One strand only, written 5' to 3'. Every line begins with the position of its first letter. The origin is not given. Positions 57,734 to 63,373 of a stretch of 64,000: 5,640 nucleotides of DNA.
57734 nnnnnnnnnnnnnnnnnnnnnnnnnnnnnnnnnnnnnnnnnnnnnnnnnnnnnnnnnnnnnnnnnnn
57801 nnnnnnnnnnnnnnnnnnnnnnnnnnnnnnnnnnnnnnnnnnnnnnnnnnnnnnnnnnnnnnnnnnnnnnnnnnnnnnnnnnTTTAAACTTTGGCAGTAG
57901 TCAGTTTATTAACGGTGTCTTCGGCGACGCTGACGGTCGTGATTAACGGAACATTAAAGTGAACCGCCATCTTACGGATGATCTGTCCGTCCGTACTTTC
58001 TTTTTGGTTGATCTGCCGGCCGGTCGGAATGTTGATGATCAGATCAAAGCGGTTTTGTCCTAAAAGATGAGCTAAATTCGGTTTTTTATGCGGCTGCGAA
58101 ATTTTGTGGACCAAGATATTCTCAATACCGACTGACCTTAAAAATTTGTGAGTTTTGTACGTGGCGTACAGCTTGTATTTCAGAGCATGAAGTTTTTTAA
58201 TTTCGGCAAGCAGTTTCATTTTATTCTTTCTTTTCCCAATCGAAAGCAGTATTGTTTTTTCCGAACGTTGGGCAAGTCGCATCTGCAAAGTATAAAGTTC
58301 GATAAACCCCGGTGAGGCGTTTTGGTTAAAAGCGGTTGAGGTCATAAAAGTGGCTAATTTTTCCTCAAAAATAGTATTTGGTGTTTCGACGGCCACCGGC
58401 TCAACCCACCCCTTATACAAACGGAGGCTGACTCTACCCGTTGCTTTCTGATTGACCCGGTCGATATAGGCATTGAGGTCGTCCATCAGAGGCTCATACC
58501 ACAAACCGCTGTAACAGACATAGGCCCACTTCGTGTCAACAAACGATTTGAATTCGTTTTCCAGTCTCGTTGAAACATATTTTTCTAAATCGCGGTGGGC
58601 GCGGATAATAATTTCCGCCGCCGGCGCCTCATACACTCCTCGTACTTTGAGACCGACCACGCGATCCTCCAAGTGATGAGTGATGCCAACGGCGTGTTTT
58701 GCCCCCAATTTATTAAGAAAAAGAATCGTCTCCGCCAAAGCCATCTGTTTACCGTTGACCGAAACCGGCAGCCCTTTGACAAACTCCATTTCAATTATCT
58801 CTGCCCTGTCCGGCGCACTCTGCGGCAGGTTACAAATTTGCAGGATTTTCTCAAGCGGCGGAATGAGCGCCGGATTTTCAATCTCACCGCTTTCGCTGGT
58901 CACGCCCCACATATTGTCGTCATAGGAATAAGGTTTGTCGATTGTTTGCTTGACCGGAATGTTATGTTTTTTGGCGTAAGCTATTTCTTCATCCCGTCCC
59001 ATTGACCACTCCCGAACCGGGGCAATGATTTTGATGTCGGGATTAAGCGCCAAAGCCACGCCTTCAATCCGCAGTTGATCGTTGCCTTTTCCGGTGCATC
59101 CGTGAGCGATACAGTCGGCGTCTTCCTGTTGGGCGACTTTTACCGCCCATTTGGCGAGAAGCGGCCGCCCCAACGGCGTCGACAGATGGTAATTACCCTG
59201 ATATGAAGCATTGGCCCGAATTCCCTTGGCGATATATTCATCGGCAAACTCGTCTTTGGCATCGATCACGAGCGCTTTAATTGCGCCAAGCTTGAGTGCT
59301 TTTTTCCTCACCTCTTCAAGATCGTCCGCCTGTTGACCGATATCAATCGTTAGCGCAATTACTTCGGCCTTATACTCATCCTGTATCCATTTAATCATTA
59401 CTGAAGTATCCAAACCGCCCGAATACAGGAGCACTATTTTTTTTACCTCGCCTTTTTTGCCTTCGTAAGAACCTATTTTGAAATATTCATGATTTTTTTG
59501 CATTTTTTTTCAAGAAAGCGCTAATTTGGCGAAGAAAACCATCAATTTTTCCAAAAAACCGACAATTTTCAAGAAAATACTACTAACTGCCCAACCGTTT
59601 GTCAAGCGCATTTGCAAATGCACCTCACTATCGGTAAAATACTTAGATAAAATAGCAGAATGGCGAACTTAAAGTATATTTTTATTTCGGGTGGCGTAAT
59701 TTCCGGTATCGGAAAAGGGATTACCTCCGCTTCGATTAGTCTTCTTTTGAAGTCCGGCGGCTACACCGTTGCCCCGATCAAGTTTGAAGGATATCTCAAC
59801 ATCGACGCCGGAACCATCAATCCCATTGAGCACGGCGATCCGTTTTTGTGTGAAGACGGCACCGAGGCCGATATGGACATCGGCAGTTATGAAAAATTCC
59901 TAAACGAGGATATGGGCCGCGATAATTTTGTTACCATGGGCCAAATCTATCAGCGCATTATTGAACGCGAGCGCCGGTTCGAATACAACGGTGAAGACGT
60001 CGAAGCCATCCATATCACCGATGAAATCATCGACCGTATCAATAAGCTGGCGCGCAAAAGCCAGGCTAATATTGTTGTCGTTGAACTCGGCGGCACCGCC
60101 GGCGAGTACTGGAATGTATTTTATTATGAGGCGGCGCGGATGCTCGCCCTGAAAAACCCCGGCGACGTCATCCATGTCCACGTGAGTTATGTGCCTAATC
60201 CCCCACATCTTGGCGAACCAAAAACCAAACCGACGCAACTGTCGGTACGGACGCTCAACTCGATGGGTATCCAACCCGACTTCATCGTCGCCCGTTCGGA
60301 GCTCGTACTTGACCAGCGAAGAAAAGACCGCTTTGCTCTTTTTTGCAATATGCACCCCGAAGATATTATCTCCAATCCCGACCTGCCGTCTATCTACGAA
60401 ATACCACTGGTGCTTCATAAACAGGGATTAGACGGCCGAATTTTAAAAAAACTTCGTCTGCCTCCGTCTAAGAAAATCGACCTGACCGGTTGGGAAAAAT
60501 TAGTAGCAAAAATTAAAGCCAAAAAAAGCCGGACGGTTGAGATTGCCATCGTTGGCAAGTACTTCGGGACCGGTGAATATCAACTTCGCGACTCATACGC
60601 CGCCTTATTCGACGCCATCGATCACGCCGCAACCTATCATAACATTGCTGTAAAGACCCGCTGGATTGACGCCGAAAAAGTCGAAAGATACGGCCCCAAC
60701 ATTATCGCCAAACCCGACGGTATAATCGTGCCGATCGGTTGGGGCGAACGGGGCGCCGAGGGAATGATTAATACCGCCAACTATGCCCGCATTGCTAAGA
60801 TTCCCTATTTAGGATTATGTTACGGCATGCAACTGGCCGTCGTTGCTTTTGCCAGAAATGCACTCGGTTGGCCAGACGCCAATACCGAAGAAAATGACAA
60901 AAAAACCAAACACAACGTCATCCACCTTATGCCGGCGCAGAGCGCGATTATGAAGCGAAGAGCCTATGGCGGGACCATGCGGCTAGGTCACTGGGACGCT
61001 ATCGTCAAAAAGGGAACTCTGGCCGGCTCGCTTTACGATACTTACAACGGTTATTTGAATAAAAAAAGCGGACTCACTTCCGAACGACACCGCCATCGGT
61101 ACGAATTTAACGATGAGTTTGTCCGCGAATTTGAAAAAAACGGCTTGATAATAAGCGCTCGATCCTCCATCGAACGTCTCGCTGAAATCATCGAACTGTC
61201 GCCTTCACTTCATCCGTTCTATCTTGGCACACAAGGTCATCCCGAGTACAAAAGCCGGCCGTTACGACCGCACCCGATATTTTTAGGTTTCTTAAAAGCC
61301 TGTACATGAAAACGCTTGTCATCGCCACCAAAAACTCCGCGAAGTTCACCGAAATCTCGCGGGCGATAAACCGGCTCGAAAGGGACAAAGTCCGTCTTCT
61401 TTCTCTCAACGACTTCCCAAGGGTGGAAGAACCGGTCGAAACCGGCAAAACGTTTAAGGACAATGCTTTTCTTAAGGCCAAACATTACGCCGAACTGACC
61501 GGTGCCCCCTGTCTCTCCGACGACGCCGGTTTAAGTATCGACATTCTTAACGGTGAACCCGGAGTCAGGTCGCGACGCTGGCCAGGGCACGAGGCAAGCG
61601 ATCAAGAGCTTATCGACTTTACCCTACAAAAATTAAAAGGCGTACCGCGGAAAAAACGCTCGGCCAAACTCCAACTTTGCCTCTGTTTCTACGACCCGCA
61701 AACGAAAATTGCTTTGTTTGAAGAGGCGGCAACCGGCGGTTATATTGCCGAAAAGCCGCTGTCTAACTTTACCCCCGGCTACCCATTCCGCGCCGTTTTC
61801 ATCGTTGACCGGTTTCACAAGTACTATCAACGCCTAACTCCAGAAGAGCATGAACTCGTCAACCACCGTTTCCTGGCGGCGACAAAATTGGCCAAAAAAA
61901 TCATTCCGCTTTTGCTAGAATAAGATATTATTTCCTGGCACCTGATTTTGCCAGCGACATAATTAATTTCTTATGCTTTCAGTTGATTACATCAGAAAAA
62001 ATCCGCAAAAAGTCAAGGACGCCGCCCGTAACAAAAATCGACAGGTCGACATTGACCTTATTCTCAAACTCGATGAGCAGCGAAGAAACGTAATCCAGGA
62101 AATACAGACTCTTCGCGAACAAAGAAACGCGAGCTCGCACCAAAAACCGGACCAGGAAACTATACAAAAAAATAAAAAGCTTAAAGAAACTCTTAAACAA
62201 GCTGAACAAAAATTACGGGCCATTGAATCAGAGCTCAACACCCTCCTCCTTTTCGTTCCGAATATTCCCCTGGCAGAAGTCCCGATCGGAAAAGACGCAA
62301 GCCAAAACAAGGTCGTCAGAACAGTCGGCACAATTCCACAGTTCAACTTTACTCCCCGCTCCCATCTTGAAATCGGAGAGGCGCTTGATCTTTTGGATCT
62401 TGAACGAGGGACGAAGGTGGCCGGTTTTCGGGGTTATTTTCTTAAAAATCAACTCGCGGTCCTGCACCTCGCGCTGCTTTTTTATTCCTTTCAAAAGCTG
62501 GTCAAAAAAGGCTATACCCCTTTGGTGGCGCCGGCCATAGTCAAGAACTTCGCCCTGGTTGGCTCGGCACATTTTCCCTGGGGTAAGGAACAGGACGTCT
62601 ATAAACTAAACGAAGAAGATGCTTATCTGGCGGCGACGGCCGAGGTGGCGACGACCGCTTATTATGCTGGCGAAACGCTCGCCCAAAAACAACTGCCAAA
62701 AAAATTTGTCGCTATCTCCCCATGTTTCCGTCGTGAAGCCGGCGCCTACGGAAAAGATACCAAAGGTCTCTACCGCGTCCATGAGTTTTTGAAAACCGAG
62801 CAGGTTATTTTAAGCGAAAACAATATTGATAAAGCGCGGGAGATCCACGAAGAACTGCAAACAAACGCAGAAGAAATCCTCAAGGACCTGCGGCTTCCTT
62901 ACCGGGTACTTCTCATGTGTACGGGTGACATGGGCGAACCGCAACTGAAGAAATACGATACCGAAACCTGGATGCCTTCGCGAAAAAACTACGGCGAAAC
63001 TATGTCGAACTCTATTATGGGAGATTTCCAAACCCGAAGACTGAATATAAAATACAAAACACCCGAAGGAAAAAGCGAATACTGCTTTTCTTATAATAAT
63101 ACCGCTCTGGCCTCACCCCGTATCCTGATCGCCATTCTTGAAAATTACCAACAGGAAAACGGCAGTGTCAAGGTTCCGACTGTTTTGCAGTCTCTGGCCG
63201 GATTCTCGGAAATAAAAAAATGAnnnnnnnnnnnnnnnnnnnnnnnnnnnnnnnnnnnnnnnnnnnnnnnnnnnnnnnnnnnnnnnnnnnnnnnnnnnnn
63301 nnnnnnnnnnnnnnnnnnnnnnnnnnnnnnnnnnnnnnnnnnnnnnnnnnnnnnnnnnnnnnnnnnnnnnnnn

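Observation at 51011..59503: Unassigned 8-gene minus-strand cluster combining arginine-type and nucleotide-type enzymes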

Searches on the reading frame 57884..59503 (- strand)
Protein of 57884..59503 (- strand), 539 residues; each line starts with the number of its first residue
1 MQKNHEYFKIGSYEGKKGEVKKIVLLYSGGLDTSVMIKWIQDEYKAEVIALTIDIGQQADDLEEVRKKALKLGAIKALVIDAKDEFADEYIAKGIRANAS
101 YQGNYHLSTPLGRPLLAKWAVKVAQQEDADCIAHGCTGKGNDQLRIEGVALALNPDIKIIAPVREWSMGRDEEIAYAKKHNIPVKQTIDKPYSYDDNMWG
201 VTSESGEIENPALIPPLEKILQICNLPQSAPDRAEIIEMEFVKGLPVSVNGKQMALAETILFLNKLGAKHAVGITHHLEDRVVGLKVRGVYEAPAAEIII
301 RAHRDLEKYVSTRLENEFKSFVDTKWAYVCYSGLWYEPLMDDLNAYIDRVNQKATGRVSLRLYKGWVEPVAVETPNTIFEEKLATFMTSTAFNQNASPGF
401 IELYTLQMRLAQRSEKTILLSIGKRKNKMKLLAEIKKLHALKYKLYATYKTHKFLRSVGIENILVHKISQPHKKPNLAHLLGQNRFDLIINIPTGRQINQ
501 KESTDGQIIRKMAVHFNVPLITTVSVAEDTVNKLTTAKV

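Call 3: search_protein_families(library=pfam, proteins=[window:57884-59503:-], max_evalue=0.01)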
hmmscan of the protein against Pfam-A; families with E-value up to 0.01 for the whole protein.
window:57884-59503:- (539 aa): 4 families
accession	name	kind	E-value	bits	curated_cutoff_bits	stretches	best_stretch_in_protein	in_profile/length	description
PF00764.25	Arginosuc_synth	-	2e-67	226.7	27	1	22-183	1-162/162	Arginosuccinate synthase N-terminal HUP domain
PF20979.2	Arginosuc_syn_C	-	3.9e-61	206.9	27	1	192-410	1-218/219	Arginosuccinate synthase C-terminal domain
PF02142.27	MGS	-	1.1e-14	54.7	24.1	1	432-522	3-94/94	MGS-like domain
PF06508.19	QueC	-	3.8e-06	27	22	1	22-83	1-61/210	Queuosine biosynthesis protein QueC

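Call 4: search_protein_families(library=ncbifam, proteins=[window:57884-59503:-], max_evalue=0.01)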
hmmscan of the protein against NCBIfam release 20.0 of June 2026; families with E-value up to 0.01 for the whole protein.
window:57884-59503:- (539 aa): 11 families
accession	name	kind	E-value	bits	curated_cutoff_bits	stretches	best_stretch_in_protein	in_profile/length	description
NF001770.0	PRK00509.1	equivalog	1.7e-150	501.5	334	1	19-415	3-398/401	argininosuccinate synthase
TIGR00032.1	argG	equivalog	7.9e-133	443.6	268.2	1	22-414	1-392/394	argininosuccinate synthase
NF010392.0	PRK13820.1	equivalog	7.5e-131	436.8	512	1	20-416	2-393/395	argininosuccinate synthase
NF003385.0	PRK04527.1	equivalog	1.8e-72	244.2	603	1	21-406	4-387/401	argininosuccinate synthase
NF038212.1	argG_rel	exception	7.6e-54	183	425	1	19-377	13-366/381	argininosuccinate synthase-related protein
NF003779.0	PRK05370.1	equivalog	1.3e-46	159.4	657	1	21-367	12-369/448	argininosuccinate synthase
NF003671.0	PRK05294.1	equivalog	5.8e-13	47.4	599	1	413-536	932-1048/1058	carbamoyl-phosphate synthase large subunit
TIGR01369.1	CPSaseII_lrg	equivalog_domain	1.4e-12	46.1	1027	1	407-532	928-1050/1052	carbamoyl-phosphate synthase (glutamine-hydrolyzing) large subunit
TIGR00364.1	TIGR00364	equivalog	1e-05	25.2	150.3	1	24-82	2-59/201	7-cyano-7-deazaguanine synthase QueC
NF003587.0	PRK05253.1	subfamily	0.0047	16.2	195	0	19-90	26-100/301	sulfate adenylyltransferase subunit CysD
TIGR00884.1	guaA_Cterm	equivalog_domain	0.0068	15.7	338.75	0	21-89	17-86/310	glutamine-hydrolyzing GMP synthase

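Call 6: search_protein_families(library=padloc, proteins=[window:57884-59503:-], max_evalue=0.01)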
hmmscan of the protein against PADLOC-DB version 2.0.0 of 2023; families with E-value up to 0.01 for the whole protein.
window:57884-59503:- (539 aa): 1 family
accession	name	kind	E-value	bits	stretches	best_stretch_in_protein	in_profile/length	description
PDLC00911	QueC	-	1.2e-05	23.5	1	19-66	4-50/190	QueC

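Call 89: search_solved_structures(query=window:57884-59503:-, max_evalue=1e-30, show_alignments=1)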
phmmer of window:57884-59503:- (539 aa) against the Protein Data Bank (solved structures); distinct sequences matched with E-value up to 1e-30: 8.
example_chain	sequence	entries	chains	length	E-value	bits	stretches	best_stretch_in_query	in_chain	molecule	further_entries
1j1z_A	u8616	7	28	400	1.5e-105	356.9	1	22-412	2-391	Argininosuccinate Synthetase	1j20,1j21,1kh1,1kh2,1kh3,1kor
4nzp_A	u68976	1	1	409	9e-98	331.2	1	16-413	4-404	Argininosuccinate synthase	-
6xnq_A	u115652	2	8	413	1.6e-97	330.4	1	17-410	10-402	Argininosuccinate synthase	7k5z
4u7j_A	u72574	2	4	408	4.7e-93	315.7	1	21-413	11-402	Argininosuccinate synthase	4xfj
1vl2_A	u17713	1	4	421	7.3e-86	291.9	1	21-414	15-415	Argininosuccinate synthase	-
2nz2_A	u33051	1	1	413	6e-79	269.1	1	22-414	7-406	Argininosuccinate synthase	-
5us8_A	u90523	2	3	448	3.5e-39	137.9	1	21-366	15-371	Argininosuccinate synthase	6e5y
1k92_A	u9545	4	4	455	4.1e-33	117.9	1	22-367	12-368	ARGININOSUCCINATE SYNTHASE | argininosuccinate synthetase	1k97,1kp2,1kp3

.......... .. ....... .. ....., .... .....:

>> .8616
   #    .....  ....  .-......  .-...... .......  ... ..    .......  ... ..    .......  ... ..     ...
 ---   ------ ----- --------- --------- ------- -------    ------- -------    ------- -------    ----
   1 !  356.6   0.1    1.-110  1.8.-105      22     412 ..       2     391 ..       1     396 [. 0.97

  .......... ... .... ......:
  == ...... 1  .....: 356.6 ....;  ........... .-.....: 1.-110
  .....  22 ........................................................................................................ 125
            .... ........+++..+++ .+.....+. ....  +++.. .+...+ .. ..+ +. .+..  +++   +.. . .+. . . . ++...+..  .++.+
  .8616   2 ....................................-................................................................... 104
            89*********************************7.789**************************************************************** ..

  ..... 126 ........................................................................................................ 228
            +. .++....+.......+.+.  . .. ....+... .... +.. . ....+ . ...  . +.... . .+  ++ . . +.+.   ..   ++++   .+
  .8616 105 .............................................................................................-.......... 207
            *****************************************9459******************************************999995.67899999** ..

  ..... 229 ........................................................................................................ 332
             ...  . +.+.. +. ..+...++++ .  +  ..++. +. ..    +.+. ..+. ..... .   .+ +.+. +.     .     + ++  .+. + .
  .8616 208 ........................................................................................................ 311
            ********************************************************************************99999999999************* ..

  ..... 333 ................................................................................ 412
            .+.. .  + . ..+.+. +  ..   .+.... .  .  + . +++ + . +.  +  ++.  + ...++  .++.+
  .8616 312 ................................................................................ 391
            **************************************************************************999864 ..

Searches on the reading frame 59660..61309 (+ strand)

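Call 7: search_protein_families(library=pfam, proteins=[window:59660-61309:+], max_evalue=0.001)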
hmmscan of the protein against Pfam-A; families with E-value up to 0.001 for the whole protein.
window:59660-61309:+ (549 aa): 2 families
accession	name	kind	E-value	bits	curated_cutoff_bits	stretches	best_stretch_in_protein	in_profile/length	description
PF06418.20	CTP_synth_N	-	5.4e-92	308.3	26.1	1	5-267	1-265/265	CTP synthase N-terminus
PF00117.34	GATase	-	7.2e-27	94.7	22.8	1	309-546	2-189/190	Glutamine amidotransferase class-I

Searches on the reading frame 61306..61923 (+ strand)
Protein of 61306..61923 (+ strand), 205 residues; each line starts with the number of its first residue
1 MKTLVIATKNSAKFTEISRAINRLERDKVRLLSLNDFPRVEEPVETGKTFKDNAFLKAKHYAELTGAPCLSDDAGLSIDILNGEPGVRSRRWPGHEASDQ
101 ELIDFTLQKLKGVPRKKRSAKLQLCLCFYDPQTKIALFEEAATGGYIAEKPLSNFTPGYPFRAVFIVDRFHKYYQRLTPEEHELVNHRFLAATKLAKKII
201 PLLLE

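Call 7: search_protein_families(library=pfam, proteins=[window:61306-61923:+], max_evalue=0.001)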
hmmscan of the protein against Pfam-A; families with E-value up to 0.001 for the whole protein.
window:61306-61923:+ (205 aa): 1 family
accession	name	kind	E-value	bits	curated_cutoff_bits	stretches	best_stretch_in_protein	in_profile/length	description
PF01725.21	Ham1p_like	-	3.4e-38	131.8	22.5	1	4-197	1-185/186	Ham1 family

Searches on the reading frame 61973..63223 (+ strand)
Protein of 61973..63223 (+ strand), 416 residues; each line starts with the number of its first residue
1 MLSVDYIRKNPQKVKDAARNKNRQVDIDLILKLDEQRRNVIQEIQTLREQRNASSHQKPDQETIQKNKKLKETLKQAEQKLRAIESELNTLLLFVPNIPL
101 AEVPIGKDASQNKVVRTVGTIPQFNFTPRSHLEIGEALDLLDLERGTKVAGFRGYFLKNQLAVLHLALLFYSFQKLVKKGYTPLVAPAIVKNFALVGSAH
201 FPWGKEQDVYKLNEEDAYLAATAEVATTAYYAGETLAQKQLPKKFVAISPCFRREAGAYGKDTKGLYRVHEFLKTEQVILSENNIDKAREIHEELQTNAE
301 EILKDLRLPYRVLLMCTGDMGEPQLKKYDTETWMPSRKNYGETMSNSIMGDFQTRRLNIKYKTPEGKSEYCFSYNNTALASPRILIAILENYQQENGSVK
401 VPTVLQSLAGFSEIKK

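Call 7: search_protein_families(library=pfam, proteins=[window:61973-63223:+], max_evalue=0.001)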
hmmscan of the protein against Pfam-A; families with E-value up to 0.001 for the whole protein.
window:61973-63223:+ (416 aa): 2 families
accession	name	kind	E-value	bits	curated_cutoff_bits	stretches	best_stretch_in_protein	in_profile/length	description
PF00587.30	tRNA-synt_2b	-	4.2e-29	102.3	29.3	1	213-392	7-179/179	tRNA synthetase class II core domain (G, H, P, S and T)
PF02403.27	Seryl_tRNA_N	-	4e-17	62.8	28.2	1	1-99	1-108/108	Seryl-tRNA synthetase N-terminal domain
